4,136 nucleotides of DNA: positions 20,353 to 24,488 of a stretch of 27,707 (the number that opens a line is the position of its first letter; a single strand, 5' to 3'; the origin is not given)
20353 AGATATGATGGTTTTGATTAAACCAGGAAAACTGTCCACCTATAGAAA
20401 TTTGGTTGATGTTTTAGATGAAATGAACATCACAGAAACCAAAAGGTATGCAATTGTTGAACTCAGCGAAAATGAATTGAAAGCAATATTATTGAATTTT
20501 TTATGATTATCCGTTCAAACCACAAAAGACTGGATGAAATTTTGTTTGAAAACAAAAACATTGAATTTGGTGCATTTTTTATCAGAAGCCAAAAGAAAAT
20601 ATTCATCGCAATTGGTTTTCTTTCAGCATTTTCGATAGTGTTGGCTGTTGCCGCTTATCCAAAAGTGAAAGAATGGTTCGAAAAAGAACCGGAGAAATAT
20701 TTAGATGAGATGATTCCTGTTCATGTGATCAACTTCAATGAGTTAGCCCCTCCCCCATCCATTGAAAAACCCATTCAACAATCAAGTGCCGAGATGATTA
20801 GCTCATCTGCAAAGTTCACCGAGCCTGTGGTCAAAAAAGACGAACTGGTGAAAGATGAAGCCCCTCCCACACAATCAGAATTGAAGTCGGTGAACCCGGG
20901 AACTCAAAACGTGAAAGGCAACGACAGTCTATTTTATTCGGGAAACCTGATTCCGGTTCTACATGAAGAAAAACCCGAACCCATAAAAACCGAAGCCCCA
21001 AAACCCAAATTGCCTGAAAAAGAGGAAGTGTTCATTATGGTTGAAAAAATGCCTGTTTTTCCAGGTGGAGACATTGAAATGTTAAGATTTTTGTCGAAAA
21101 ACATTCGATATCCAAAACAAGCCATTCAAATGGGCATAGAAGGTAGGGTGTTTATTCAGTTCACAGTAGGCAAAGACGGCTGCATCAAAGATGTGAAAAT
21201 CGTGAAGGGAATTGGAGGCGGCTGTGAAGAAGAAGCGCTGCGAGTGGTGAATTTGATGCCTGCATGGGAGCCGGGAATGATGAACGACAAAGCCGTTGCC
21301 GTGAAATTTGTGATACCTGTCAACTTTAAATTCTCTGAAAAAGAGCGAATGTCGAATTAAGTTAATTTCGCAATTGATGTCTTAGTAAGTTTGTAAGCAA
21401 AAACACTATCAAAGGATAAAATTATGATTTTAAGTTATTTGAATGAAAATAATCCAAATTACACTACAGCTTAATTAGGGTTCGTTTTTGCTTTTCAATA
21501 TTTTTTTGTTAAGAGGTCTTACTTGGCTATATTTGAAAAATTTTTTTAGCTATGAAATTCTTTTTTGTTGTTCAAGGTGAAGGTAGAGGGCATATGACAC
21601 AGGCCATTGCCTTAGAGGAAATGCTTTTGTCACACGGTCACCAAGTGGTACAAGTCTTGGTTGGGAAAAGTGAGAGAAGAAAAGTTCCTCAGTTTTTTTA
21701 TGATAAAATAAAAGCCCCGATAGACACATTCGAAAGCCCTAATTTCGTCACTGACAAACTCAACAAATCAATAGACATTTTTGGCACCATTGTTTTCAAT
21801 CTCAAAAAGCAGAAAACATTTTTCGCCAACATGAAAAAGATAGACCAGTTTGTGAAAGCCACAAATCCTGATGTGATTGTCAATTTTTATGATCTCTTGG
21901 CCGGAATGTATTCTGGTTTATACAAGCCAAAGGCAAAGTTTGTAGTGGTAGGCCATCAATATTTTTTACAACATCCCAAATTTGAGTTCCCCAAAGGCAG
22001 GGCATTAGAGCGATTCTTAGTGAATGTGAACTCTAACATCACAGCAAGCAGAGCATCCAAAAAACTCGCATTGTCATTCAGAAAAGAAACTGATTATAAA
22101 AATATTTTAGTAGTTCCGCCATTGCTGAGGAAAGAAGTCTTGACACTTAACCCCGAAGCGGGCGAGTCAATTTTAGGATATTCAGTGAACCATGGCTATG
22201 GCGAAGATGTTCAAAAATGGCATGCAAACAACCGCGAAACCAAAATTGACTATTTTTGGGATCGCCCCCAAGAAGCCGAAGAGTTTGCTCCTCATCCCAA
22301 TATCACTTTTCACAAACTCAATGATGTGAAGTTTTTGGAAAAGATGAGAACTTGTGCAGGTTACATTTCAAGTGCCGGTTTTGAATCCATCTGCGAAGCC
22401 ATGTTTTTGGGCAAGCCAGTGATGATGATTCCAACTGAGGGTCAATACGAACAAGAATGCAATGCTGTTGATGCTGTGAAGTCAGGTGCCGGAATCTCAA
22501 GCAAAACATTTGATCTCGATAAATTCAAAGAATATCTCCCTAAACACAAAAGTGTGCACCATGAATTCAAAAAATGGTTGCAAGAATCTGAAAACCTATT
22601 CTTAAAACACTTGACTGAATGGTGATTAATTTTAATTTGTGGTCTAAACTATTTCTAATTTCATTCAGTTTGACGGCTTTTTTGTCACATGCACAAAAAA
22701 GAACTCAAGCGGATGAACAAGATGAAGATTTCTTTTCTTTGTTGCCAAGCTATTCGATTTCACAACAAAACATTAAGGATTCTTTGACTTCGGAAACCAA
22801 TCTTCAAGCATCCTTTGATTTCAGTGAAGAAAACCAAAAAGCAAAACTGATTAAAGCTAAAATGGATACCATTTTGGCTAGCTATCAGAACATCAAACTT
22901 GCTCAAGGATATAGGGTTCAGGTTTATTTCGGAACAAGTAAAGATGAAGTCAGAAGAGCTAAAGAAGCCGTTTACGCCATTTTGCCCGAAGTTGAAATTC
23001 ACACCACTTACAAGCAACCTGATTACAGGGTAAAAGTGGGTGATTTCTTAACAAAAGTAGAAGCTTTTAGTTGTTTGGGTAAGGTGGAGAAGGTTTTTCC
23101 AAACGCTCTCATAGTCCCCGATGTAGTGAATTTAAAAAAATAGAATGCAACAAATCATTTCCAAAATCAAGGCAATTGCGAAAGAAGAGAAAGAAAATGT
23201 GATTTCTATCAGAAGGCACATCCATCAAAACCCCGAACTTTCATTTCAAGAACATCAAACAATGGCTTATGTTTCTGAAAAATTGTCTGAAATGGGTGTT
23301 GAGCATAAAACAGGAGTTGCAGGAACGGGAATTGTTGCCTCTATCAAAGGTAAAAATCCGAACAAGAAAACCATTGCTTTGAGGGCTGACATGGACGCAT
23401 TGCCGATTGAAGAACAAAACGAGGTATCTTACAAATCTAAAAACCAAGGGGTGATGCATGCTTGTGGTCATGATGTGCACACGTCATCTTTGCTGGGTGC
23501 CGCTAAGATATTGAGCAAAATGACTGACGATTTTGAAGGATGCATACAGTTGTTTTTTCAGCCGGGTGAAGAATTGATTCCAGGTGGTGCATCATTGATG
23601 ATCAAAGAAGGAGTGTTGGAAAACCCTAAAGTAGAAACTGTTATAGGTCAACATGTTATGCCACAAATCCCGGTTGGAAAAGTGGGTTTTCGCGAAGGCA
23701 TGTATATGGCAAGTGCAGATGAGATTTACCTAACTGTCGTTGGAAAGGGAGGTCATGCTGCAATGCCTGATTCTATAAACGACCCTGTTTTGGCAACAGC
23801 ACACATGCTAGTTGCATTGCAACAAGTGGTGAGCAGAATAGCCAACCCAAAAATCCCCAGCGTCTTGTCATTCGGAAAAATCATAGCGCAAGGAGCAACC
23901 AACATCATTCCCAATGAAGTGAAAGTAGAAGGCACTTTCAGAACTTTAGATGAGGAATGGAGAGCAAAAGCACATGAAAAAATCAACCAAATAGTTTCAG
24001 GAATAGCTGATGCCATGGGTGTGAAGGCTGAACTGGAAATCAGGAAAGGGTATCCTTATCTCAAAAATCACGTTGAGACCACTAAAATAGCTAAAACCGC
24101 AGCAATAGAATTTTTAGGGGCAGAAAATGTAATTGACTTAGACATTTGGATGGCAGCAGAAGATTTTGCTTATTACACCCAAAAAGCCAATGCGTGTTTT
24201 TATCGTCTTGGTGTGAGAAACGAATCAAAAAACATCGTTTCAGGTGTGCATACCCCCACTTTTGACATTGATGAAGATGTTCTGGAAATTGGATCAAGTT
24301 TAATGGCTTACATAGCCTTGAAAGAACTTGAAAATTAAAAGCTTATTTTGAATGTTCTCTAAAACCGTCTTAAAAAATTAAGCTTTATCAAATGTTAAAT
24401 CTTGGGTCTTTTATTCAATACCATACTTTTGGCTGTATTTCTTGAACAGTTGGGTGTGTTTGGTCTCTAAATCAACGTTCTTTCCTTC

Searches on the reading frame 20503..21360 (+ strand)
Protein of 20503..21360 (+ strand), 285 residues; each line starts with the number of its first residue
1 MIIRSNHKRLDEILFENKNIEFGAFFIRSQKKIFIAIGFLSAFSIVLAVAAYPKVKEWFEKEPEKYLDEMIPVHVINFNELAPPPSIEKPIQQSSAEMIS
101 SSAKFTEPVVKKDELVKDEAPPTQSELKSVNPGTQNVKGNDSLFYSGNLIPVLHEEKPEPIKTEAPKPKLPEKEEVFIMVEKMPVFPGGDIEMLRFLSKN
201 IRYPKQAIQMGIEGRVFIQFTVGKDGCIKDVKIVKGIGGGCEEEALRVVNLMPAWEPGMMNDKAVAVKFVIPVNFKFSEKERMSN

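Call 5: search_protein_families(library=pfam, proteins=[window:20503-21360:+], max_evalue=0.001)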
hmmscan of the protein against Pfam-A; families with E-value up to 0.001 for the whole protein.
window:20503-21360:+ (285 aa): 1 family
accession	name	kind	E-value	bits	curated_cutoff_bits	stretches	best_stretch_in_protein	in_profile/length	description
PF03544.19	TonB_C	-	1.6e-20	73.8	24.6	1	200-276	2-78/79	Gram-negative bacterial TonB protein C-terminal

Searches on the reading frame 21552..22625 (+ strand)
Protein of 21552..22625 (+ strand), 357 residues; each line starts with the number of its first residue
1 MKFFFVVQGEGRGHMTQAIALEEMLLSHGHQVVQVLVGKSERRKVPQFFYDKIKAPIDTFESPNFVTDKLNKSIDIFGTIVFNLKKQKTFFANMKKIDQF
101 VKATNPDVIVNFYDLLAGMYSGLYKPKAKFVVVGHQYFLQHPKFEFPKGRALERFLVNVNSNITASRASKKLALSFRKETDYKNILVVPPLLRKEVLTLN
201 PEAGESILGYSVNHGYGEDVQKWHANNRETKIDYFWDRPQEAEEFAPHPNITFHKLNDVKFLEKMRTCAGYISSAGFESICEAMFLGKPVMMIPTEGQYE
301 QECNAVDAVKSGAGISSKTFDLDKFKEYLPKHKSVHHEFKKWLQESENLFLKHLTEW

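Call 5: search_protein_families(library=pfam, proteins=[window:21552-22625:+], max_evalue=0.001)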
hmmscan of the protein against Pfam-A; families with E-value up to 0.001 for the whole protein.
window:21552-22625:+ (357 aa): 2 families
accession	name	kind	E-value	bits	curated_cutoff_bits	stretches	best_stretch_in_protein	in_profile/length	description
PF13528.12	Glyco_trans_1_3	-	9.9e-31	107.5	25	1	1-327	1-316/322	Glycosyl transferase family 1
PF04101.22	Glyco_tran_28_C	-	1.1e-06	29.2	22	1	271-319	75-125/166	Glycosyltransferase family 28 C-terminal domain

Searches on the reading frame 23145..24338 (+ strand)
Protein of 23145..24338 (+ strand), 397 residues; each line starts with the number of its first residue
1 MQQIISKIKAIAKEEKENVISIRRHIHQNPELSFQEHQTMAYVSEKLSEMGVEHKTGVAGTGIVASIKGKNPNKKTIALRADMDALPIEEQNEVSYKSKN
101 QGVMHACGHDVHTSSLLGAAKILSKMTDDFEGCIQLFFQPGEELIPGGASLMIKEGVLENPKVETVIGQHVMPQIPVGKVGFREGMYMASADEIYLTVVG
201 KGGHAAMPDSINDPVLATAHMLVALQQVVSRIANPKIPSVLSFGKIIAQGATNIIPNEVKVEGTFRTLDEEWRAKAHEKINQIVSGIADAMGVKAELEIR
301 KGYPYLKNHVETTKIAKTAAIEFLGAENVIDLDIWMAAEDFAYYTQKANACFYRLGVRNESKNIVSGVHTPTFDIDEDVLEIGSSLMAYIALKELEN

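Call 5: search_protein_families(library=pfam, proteins=[window:23145-24338:+], max_evalue=0.001)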
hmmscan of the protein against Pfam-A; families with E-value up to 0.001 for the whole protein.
window:23145-24338:+ (397 aa): 2 families
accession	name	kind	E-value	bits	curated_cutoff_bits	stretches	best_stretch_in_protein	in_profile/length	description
PF01546.33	Peptidase_M20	-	3.3e-40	138.6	24.6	1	78-392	1-205/206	Peptidase family M20/M25/M40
PF07687.19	M20_dimer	-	1.7e-09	38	21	1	195-285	10-100/107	Peptidase dimerisation domain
